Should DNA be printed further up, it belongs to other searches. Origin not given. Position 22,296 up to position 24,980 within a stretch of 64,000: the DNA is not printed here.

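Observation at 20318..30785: Ten-gene minus-strand respiratory operon: SCO1, caa3-type oxidase and a minimal four-subunit ACIII/Qrc-like quinol oxidoreductase module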

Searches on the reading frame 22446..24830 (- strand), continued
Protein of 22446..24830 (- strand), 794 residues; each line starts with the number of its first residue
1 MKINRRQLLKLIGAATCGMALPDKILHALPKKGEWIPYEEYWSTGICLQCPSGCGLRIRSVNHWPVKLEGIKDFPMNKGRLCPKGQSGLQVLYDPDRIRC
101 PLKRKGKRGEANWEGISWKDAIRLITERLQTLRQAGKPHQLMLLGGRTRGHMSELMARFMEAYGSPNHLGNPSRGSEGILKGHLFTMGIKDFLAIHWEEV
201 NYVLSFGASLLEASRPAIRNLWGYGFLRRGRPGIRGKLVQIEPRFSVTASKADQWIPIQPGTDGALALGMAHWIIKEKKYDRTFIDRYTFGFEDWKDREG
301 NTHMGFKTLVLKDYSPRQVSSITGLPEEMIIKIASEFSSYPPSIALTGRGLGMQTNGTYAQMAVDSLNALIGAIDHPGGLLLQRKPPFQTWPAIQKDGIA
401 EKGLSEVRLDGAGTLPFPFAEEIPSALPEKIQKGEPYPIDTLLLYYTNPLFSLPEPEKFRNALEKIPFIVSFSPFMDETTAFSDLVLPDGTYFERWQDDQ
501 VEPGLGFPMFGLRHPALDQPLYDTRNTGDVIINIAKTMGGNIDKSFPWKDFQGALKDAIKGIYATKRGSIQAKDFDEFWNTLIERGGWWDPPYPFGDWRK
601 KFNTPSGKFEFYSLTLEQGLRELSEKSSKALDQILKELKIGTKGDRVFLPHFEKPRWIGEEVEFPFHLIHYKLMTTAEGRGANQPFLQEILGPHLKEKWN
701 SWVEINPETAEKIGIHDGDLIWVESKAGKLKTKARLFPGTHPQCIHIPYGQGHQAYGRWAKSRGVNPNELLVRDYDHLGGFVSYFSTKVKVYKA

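Call 16: find_related_loci(query=window:22446-24830:-, collection=genome_contigs, flank=10000)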
Query window:22446-24830:- (794 aa) in genome_contigs; peptide patterns used: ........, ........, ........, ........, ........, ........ (x = any residue, [..] = any of these).
109 stretches matched a pattern; 60 encode a relative of the query (tblastn E <= 1e-3); 58 distinct loci.
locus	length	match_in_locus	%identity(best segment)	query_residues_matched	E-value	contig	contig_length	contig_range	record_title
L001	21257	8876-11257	84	1-794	0e+0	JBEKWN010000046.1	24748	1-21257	MAG: Thermodesulfobacteriota bacterium isolate SPRUCE 629 SPRUCE_629_46, whole genome shotgun sequence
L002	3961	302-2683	81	1-794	0e+0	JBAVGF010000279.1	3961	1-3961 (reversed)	MAG: Thermodesulfobacteriota bacterium isolate MFD06953_ilm_asm_bin13 k127_362535, whole genome shotgun sequence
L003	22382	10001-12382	82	1-794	0e+0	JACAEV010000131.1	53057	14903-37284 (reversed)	MAG: Syntrophaceae bacterium isolate L.E.D.11_1 k119_205908, whole genome shotgun sequence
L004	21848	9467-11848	79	1-794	0e+0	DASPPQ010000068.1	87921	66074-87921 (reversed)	MAG TPA_asm: Thermodesulfobacteriota bacterium isolate SMAG_U12177 k141_568180, whole genome shotgun sequence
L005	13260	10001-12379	81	2-794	0e+0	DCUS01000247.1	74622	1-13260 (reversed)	MAG TPA_asm: Syntrophaceae bacterium UBA2208 UBA2208_contig_25793, whole genome shotgun sequence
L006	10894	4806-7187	78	1-794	0e+0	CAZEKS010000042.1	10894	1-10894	MAG TPA_asm: uncultured Syntrophaceae bacterium isolate binchicken_co189_49 genome assembly, contig: NODE_6496_length_10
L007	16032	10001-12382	76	1-794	0e+0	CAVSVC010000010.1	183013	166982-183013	MAG: uncultured delta proteobacterium isolate MFD02809.bin.2.45 genome assembly, contig: contig_142631, whole genome sho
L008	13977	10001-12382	78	1-794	0e+0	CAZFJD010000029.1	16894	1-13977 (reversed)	MAG TPA_asm: uncultured Syntrophaceae bacterium isolate binchicken_co325_68 genome assembly, contig: NODE_932_length_168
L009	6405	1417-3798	76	1-794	0e+0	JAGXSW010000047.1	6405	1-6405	MAG: Syntrophaceae bacterium isolate CROMO_BS_212_2_0 c_000000143787, whole genome shotgun sequence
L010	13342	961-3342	75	1-794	0e+0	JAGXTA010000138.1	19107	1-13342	MAG: Deltaproteobacteria bacterium isolate CROMO_BS_46_3 c_000000707912, whole genome shotgun sequence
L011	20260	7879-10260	79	1-794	0e+0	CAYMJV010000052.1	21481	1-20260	MAG TPA_asm: uncultured Syntrophaceae bacterium isolate binchicken_co378_81 genome assembly, contig: NODE_1891_length_21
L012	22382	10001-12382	76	1-794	0e+0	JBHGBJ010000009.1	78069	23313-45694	MAG: Thermodesulfobacteriota bacterium isolate SBS.BIN.12 SBSBIN12_contig_9, whole genome shotgun sequence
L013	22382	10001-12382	75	1-794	0e+0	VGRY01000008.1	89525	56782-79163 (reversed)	MAG: Deltaproteobacteria bacterium isolate K_DeepCast_100m_mx_276 K_DeepCast_100m_mx_276_Ga0194127_10000240, whole genom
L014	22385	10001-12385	75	1-794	0e+0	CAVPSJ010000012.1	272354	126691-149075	MAG: uncultured delta proteobacterium isolate MFD10007.bin.2.36 genome assembly, contig: contig_47855, whole genome shot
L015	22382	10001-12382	75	1-794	0e+0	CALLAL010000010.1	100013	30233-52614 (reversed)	MAG: uncultured bacterium isolate N1_Bin_METABAT__110_1 genome assembly, contig: c_000000741053, whole genome shotgun se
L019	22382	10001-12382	72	1-794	0e+0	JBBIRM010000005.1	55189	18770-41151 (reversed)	MAG: Deltaproteobacteria bacterium isolate SIF170217_bin_35 NODE_782_length_55189_cov_5.239816, whole genome shotgun seq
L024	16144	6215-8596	77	1-794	0e+0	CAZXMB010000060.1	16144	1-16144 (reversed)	MAG TPA_asm: uncultured Syntrophaceae bacterium isolate SRP098346_co1_431 genome assembly, contig: NODE_3820_length_1614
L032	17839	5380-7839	45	2-794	0e+0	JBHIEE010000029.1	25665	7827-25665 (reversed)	MAG: Candidatus Aminicenantia bacterium isolate b3.sp2_bin.19 NODE_436_length_25665_cov_7.123038, whole genome shotgun s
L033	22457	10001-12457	43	1-794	0e+0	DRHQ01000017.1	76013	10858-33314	MAG TPA_asm: Candidatus Aminicenantes bacterium isolate HyVt-373 HyVt-373_k145_15145, whole genome shotgun sequence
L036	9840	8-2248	46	75-794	0e+0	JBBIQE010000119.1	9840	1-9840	MAG: Candidatus Methylomirabilis sp. isolate BQS170218_bin_319 NODE_6163_length_9840_cov_2.04056, whole genome shotgun s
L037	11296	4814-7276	40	1-794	0e+0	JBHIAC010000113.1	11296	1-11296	MAG: bacterium isolate K_3_bin.3 NODE_2170_length_11296_cov_10.562761, whole genome shotgun sequence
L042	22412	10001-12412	38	1-794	0e+0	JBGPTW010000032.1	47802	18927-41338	MAG: Candidatus Methylomirabilia bacterium isolate OBJ1_062018_110_59 k141_2455694_length_47802_cov_14.9903, whole genom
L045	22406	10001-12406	38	1-793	3e-174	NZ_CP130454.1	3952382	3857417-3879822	Candidatus Fervidibacter sacchari strain PD1 chromosome, complete genome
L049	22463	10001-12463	39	1-794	0e+0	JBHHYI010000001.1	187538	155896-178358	MAG: bacterium isolate Maj_2_bin.63 NODE_2_length_187538_cov_25.313303, whole genome shotgun sequence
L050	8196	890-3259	34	1-794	2e-153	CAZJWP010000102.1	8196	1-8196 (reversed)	MAG TPA_asm: uncultured bacterium isolate binchicken_co275_203 genome assembly, contig: NODE_14766_length_8196_cov_22.68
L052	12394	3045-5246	38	40-772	2e-168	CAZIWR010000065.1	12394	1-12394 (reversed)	MAG TPA_asm: uncultured Acidobacteriaceae bacterium isolate SRP119689_co1_211 genome assembly, contig: NODE_7571_length_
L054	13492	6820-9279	39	1-794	0e+0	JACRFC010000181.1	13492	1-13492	MAG: Ignavibacteriales bacterium isolate NC_groundwater_1715_Pr3_B-0.1um_35_24 SR-2_scaffold_141_2347170, whole genome s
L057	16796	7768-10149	37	1-794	9e-179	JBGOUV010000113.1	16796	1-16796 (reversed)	MAG: Terriglobia bacterium isolate OBJ_0618_7090110_130 k141_785424_length_16796_cov_57.0000, whole genome shotgun seque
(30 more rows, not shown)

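Call 31: search_protein_families(library=pfam, proteins=[L032:9900-11138:+, L033:14509-15729:+, L036:4467-5873:+, L037:9757-10974:+, L049:14773-16071:+, L050:5557-6888:+, L054:11637-12800:+, L042:14423-15949:+, L057:4607-6025:+, L052:1633-2898:+], max_evalue=0.001)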
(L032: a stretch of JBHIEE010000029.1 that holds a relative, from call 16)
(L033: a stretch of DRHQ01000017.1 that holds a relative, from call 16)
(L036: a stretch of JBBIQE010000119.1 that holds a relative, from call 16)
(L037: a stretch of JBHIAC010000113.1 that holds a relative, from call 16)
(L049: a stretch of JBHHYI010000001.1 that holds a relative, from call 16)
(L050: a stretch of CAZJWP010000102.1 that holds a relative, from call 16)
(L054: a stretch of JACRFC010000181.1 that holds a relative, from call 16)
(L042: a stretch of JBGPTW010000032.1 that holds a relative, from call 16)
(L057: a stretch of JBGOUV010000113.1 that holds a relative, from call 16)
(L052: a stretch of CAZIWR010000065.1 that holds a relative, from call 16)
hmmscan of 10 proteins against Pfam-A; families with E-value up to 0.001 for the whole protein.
L032:9900-11138:+ (412 aa): 7 families
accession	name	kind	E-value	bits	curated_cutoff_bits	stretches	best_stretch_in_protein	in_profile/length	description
PF00034.26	Cytochrom_C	-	4.6e-29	102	21.3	4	232-309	2-86/90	Cytochrome c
PF13442.11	Cytochrome_CBB3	-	3.5e-17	62.9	27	0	230-291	2-52/68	Cytochrome C oxidase, cbb3-type, subunit III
PF02433.20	FixO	-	1.1e-06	28.8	29.6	0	39-61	45-67/219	Cytochrome C oxidase, mono-heme subunit/FixO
PF14376.11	Haem_bd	-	3.9e-06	27.3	27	0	314-342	24-51/133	Haem-binding domain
PF22085.1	NorB_cytochrome_c-like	-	9.8e-06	26.5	29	0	232-275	19-62/181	Nitric oxide reductase subunit B, cytochrome c-like domain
PF14495.11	Cytochrom_C550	-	6.2e-05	23.1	27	0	322-352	27-57/136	Cytochrome c-550 domain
PF14522.11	Cytochrome_C7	-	0.00034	20.8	24.8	0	326-343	37-54/67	Cytochrome c7 and related cytochrome c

L033:14509-15729:+ (406 aa): 5 families
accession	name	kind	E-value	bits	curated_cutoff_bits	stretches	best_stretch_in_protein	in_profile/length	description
PF00034.26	Cytochrom_C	-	5.9e-30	104.9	21.3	3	321-400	2-88/90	Cytochrome c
PF13442.11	Cytochrome_CBB3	-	7.1e-17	61.9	27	0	319-363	2-35/68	Cytochrome C oxidase, cbb3-type, subunit III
PF14495.11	Cytochrom_C550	-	1.9e-07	31.3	27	0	133-163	26-55/136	Cytochrome c-550 domain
PF02433.20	FixO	-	3.9e-06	26.9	29.6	0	31-60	38-67/219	Cytochrome C oxidase, mono-heme subunit/FixO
PF14376.11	Haem_bd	-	0.0002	21.8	27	0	313-338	24-48/133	Haem-binding domain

L036:4467-5873:+ (468 aa): 2 families
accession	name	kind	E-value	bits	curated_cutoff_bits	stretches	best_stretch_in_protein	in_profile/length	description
PF00034.26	Cytochrom_C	-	1.2e-39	135.9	21.3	4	384-462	1-87/90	Cytochrome c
PF13442.11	Cytochrome_CBB3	-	2.4e-26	92.3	27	3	383-461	2-68/68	Cytochrome C oxidase, cbb3-type, subunit III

L037:9757-10974:+ (405 aa): 6 families
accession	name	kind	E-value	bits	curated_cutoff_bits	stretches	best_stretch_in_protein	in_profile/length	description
PF00034.26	Cytochrom_C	-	7.4e-30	104.6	21.3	3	318-398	2-89/90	Cytochrome c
PF13442.11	Cytochrome_CBB3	-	5.9e-18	65.4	27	0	318-395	4-68/68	Cytochrome C oxidase, cbb3-type, subunit III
PF11845.13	Tll0287-like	-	7.2e-06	26.9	24.1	0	321-338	95-113/144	Tll0287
PF09699.15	Paired_CXXCH_1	-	0.00027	21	20.6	0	234-247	4-17/41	Doubled CXXCH motif (Paired_CXXCH_1)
PF14522.11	Cytochrome_C7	-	0.0004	20.6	24.8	0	322-337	37-52/67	Cytochrome c7 and related cytochrome c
PF14376.11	Haem_bd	-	0.00069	20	27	0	225-245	29-48/133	Haem-binding domain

L049:14773-16071:+ (432 aa): 4 families
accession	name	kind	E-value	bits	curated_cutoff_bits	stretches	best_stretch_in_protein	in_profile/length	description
PF00034.26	Cytochrom_C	-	8.7e-30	104.3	21.3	3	344-422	4-89/90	Cytochrome c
PF13442.11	Cytochrome_CBB3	-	1.8e-17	63.8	27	0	341-419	3-68/68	Cytochrome C oxidase, cbb3-type, subunit III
PF09699.15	Paired_CXXCH_1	-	3.5e-05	23.8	20.6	0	258-269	4-15/41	Doubled CXXCH motif (Paired_CXXCH_1)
PF11845.13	Tll0287-like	-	5.6e-05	24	24.1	0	256-295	97-138/144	Tll0287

L050:5557-6888:+ (443 aa): 4 families
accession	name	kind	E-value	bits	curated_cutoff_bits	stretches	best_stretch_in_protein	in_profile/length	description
PF00034.26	Cytochrom_C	-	8.8e-23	81.9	21.3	1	271-348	2-86/90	Cytochrome c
PF13442.11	Cytochrome_CBB3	-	3.9e-18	66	27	1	269-348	2-68/68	Cytochrome C oxidase, cbb3-type, subunit III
PF02433.20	FixO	-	7e-06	26.1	29.6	0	88-131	51-93/219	Cytochrome C oxidase, mono-heme subunit/FixO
PF14522.11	Cytochrome_C7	-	9.3e-06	25.8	24.8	0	272-287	34-49/67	Cytochrome c7 and related cytochrome c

L054:11637-12800:+ (387 aa): 8 families
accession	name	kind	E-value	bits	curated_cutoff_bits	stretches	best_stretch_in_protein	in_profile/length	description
PF00034.26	Cytochrom_C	-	3.3e-29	102.5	21.3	2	120-199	2-88/90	Cytochrome c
PF13442.11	Cytochrome_CBB3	-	1.4e-16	61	27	0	306-380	5-68/68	Cytochrome C oxidase, cbb3-type, subunit III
PF09699.15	Paired_CXXCH_1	-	1.3e-06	28.5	20.6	0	221-238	4-21/41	Doubled CXXCH motif (Paired_CXXCH_1)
PF14522.11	Cytochrome_C7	-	3.5e-05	24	24.8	0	222-236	40-54/67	Cytochrome c7 and related cytochrome c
PF14537.11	Cytochrom_c3_2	-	0.0003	21.6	25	0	221-237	24-40/79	Cytochrome c3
PF14495.11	Cytochrom_C550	-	0.00045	20.4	27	0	207-249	19-60/136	Cytochrome c-550 domain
PF11845.13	Tll0287-like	-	0.00054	20.8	24.1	0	220-237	98-115/144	Tll0287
PF13435.11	Cytochrome_C554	-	0.00065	21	20.8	0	221-238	46-63/84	Cytochrome c554 and c-prime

L042:14423-15949:+ (508 aa): 3 families
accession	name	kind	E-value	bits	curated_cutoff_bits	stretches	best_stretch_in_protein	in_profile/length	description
PF00034.26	Cytochrom_C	-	9.9e-29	101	21.3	4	314-390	2-86/90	Cytochrome c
PF13442.11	Cytochrome_CBB3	-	4.8e-18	65.7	27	0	218-273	3-51/68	Cytochrome C oxidase, cbb3-type, subunit III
PF14522.11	Cytochrome_C7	-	0.00047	20.4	24.8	0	409-420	39-50/67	Cytochrome c7 and related cytochrome c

L057:4607-6025:+ (472 aa): 2 families
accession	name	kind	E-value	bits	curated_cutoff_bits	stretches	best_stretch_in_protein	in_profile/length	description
PF00034.26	Cytochrom_C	-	5.9e-34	117.7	21.3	4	200-280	2-89/90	Cytochrome c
PF13442.11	Cytochrome_CBB3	-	7.2e-20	71.5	27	2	198-277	2-68/68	Cytochrome C oxidase, cbb3-type, subunit III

L052:1633-2898:+ (421 aa): 7 families
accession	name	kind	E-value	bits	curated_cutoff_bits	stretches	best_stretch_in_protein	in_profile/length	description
PF00034.26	Cytochrom_C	-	7.5e-35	120.6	21.3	3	244-319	4-86/90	Cytochrome c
PF13442.11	Cytochrome_CBB3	-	6.3e-21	74.9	27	2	144-223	2-68/68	Cytochrome C oxidase, cbb3-type, subunit III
PF14495.11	Cytochrom_C550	-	1.4e-06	28.5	27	0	330-359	25-53/136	Cytochrome c-550 domain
PF14522.11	Cytochrome_C7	-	3.5e-05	24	24.8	0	330-353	43-54/67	Cytochrome c7 and related cytochrome c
PF09699.15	Paired_CXXCH_1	-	0.00014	21.9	20.6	0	153-168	5-20/41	Doubled CXXCH motif (Paired_CXXCH_1)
PF21342.2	SoxA-TsdA_cyt-c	-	0.00023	21.5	27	0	154-228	14-84/88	SoxA/TsdA, cytochrome c domain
PF14376.11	Haem_bd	-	0.00078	19.9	27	0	220-257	6-46/133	Haem-binding domain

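Call 53: search_protein_families(library=pfam, proteins=[L019:14460-14864:+, L019:14861-15571:+, L019:15568-16773:+, L024:10763-11173:+, L024:11189-11884:+, L024:11916-13109:+, L013:14541-14945:+, L013:14852-15655:+, L011:12912-13334:+, L011:13573-14358:+], max_evalue=0.01)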
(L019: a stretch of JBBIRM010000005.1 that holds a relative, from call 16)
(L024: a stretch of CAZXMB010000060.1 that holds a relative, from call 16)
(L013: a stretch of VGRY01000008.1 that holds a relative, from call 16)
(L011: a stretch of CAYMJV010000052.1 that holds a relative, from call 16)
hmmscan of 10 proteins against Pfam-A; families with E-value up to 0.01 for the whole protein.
L019:14460-14864:+ (134 aa): 2 families
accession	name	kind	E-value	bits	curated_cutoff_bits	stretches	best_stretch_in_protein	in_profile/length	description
PF13442.11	Cytochrome_CBB3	-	4e-12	46.7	27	1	37-121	3-68/68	Cytochrome C oxidase, cbb3-type, subunit III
PF00034.26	Cytochrom_C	-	1.9e-11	45.6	21.3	1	39-122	3-87/90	Cytochrome c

L019:14861-15571:+ (236 aa): 2 families
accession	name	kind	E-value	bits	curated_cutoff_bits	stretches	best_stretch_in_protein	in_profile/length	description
PF09990.14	DUF2231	-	1.9e-14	54.3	26.4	1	110-232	5-131/139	Predicted membrane protein (DUF2231)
PF00173.33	Cyt-b5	-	1.8e-05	25.1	23.7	1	11-80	2-73/74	Cytochrome b5-like Heme/Steroid binding domain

L019:15568-16773:+ (401 aa): 1 family
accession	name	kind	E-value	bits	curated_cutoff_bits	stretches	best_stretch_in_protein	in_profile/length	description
PF00285.26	Citrate_synt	-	1.3e-132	442.6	27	1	18-377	1-356/357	Citrate synthase, C-terminal domain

L024:10763-11173:+ (136 aa): 2 families
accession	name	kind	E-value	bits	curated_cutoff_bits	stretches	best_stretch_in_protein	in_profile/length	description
PF13442.11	Cytochrome_CBB3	-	3e-13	50.3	27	1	39-123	3-68/68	Cytochrome C oxidase, cbb3-type, subunit III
PF00034.26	Cytochrom_C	-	8.5e-13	49.9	21.3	1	41-123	3-86/90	Cytochrome c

L024:11189-11884:+ (231 aa): 2 families
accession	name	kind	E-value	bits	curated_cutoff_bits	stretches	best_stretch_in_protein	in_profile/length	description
PF09990.14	DUF2231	-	3.3e-14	53.6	26.4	1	105-225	5-129/139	Predicted membrane protein (DUF2231)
PF00173.33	Cyt-b5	-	8.8e-05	22.9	23.7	1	5-73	1-71/74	Cytochrome b5-like Heme/Steroid binding domain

L024:11916-13109:+ (397 aa): 1 family
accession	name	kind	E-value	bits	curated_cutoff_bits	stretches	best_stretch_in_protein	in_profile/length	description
PF00285.26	Citrate_synt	-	8.6e-135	449.8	27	1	14-373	1-356/357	Citrate synthase, C-terminal domain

L013:14541-14945:+ (134 aa): 2 families
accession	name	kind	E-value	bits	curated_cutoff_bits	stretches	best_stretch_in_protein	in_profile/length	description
PF00034.26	Cytochrom_C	-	1.9e-12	48.8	21.3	1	38-121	3-87/90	Cytochrome c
PF13442.11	Cytochrome_CBB3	-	5.3e-12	46.3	27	1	37-120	4-68/68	Cytochrome C oxidase, cbb3-type, subunit III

L013:14852-15655:+ (267 aa): 2 families
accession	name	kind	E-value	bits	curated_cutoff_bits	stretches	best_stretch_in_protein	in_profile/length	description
PF09990.14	DUF2231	-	1.8e-10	41.5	26.4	1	141-263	5-131/139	Predicted membrane protein (DUF2231)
PF00173.33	Cyt-b5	-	2.4e-05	24.7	23.7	1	41-109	1-71/74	Cytochrome b5-like Heme/Steroid binding domain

L011:12912-13334:+ (140 aa): 2 families
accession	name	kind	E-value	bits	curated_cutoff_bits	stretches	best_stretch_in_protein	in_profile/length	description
PF00034.26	Cytochrom_C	-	3.7e-12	47.8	21.3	1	45-124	3-83/90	Cytochrome c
PF13442.11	Cytochrome_CBB3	-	7.2e-12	45.9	27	1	43-124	3-65/68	Cytochrome C oxidase, cbb3-type, subunit III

L011:13573-14358:+ (261 aa): 2 families
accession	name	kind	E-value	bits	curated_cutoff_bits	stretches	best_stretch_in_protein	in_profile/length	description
PF09990.14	DUF2231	-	2.3e-16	60.6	26.4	1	135-257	5-131/139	Predicted membrane protein (DUF2231)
PF00173.33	Cyt-b5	-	4.8e-06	27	23.7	1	35-103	1-71/74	Cytochrome b5-like Heme/Steroid binding domain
